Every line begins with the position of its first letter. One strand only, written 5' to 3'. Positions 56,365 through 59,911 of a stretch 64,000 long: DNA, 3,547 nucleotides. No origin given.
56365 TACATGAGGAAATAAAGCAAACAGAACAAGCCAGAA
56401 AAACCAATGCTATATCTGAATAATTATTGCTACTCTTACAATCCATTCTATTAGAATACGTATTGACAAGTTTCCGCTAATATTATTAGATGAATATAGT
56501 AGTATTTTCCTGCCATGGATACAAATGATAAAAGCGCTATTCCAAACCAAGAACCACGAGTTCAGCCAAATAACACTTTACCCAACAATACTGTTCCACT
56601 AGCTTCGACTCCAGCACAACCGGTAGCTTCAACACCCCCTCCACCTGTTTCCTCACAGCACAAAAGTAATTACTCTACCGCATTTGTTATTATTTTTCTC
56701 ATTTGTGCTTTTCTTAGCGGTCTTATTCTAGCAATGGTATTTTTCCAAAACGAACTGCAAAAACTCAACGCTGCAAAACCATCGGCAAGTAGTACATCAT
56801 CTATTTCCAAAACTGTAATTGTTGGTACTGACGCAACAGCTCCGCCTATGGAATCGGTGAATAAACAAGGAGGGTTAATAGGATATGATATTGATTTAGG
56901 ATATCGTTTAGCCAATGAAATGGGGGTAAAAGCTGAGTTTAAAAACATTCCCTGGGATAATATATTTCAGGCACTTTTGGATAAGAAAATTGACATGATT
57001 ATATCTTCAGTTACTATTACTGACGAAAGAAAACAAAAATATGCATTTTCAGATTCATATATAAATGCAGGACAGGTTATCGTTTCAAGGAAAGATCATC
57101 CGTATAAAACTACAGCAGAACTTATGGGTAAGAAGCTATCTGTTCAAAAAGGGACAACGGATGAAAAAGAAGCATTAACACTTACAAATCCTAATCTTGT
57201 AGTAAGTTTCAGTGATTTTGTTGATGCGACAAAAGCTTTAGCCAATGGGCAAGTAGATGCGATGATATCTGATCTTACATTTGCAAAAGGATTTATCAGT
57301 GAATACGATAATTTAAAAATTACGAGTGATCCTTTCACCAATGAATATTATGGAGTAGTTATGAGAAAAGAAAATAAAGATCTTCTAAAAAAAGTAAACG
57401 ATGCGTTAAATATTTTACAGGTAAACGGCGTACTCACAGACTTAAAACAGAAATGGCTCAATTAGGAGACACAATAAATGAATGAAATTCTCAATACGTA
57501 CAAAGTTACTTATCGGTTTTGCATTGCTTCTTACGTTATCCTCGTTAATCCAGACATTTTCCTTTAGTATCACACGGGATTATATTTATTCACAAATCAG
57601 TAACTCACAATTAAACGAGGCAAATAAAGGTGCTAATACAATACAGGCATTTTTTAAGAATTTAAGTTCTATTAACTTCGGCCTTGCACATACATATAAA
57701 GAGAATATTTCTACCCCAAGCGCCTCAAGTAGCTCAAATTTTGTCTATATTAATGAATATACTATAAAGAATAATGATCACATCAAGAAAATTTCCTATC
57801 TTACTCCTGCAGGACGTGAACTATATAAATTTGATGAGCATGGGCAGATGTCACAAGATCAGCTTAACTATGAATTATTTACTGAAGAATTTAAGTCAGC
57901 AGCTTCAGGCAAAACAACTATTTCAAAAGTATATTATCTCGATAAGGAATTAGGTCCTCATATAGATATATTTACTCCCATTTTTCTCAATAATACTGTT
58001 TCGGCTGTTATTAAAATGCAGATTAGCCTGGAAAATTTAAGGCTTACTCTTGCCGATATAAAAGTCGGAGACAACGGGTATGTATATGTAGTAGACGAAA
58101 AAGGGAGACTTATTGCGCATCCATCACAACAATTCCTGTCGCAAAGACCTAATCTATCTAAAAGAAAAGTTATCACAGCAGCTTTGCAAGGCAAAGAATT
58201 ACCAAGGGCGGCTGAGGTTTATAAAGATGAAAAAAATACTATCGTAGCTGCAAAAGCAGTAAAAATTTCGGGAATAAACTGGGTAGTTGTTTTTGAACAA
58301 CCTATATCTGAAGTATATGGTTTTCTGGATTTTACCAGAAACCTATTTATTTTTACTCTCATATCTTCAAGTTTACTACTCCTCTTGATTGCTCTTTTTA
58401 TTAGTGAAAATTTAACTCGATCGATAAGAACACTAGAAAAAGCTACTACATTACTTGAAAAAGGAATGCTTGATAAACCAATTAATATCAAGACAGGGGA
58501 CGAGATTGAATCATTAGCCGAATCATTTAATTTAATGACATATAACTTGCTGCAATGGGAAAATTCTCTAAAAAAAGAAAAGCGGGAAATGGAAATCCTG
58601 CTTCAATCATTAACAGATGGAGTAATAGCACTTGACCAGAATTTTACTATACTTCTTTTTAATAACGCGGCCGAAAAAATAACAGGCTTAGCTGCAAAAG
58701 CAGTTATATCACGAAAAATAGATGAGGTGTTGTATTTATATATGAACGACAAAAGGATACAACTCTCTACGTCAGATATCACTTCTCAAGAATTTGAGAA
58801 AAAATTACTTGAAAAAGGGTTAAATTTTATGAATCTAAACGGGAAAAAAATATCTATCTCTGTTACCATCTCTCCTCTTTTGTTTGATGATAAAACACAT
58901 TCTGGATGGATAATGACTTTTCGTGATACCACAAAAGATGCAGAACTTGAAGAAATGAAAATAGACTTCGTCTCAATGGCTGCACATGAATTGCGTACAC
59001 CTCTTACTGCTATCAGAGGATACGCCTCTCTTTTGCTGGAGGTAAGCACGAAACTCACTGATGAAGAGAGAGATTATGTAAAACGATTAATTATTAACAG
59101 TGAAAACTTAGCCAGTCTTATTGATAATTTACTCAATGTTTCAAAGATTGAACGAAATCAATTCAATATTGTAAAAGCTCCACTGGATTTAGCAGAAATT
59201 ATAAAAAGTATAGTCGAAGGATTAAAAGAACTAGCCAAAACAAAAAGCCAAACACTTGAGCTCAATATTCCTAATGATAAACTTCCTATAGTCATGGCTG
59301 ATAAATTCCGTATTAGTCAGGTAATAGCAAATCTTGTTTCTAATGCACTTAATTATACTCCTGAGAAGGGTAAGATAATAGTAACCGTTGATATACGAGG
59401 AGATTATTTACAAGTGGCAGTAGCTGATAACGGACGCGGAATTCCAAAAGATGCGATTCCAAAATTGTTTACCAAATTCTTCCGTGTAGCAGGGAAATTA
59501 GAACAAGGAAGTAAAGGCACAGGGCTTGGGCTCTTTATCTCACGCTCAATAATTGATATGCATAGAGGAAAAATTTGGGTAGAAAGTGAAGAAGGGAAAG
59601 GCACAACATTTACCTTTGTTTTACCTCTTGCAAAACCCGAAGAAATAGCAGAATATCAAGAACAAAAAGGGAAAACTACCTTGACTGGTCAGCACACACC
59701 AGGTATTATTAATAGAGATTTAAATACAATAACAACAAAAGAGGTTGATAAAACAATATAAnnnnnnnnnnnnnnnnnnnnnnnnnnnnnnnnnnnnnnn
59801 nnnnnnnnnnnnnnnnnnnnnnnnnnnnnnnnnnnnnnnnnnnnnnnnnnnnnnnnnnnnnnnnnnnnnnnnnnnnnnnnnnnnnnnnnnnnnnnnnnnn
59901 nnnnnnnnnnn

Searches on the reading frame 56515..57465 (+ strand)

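Call 71: search_protein_families(library=pfam, proteins=[window:56515-57465:+], max_evalue=0.001)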
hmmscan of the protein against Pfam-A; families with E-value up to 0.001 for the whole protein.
window:56515-57465:+ (316 aa): 2 families
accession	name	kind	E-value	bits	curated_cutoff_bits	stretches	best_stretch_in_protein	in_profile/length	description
PF00497.25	SBP_bac_3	-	2.2e-40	137.9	26.4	1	101-315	1-130/132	Bacterial extracellular solute-binding proteins, family 3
PF10613.14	Lig_chan-Glu_bd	-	1.4e-07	32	30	1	133-194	54-114/115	Ligated ion channel L-glutamate- and glycine-binding site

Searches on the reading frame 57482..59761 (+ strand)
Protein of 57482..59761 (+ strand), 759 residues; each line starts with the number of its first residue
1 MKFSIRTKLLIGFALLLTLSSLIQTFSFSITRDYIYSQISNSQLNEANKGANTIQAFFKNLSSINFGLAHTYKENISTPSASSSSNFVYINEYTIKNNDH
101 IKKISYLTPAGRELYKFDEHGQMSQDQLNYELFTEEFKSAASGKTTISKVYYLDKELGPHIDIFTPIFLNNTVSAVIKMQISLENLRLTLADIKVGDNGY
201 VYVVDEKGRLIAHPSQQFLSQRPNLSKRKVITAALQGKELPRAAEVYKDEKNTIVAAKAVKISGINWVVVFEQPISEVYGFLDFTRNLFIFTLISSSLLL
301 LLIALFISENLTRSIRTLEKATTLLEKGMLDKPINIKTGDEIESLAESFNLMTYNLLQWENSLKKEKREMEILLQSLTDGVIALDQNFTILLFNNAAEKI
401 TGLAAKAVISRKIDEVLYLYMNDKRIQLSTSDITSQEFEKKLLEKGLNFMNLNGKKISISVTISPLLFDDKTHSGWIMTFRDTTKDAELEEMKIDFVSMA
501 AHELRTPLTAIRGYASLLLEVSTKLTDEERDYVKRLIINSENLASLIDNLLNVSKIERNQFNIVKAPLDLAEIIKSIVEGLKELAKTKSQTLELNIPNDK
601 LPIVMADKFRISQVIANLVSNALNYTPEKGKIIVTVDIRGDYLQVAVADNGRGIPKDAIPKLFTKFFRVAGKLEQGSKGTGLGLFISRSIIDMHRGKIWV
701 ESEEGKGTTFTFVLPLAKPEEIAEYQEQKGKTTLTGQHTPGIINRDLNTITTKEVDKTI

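Call 71: search_protein_families(library=pfam, proteins=[window:57482-59761:+], max_evalue=0.001)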
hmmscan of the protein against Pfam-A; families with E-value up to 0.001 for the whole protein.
window:57482-59761:+ (759 aa): 11 families
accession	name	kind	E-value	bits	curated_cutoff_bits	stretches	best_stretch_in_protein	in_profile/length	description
PF02518.31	HATPase_c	-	3e-33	115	26.4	1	607-717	2-110/111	Histidine kinase-, DNA gyrase B-, and HSP90-like ATPase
PF00512.31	HisKA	-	4.4e-18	65.5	26.9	1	493-558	2-65/66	His Kinase A (phospho-acceptor) domain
PF02743.24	dCache_1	-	2.8e-15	57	45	1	37-271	5-239/240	Cache domain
PF00989.32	PAS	-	4.6e-12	46.4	22.6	1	369-482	2-112/113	PAS fold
PF17201.10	Cache_3-Cache_2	-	1.2e-11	44.9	27.7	1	178-282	183-293/299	Cache 3/Cache 2 fusion domain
PF13426.13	PAS_9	-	6.3e-10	39.7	27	1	379-485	2-103/103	PAS domain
PF00672.30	HAMP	-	2.4e-07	31.4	25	1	307-353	2-48/53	HAMP domain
PF13581.12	HATPase_c_2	-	7.3e-05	23.2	27.4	1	615-711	40-124/127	Histidine kinase-like ATPase domain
PF08269.17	dCache_2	-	8.1e-05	22.3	26.5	1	184-243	192-250/298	Cache domain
PF17200.10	sCache_2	-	0.00024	21.5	25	1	189-218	44-75/155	Single Cache domain 2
PF08448.16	PAS_4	-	0.00042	21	23.1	0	375-485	2-107/110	PAS fold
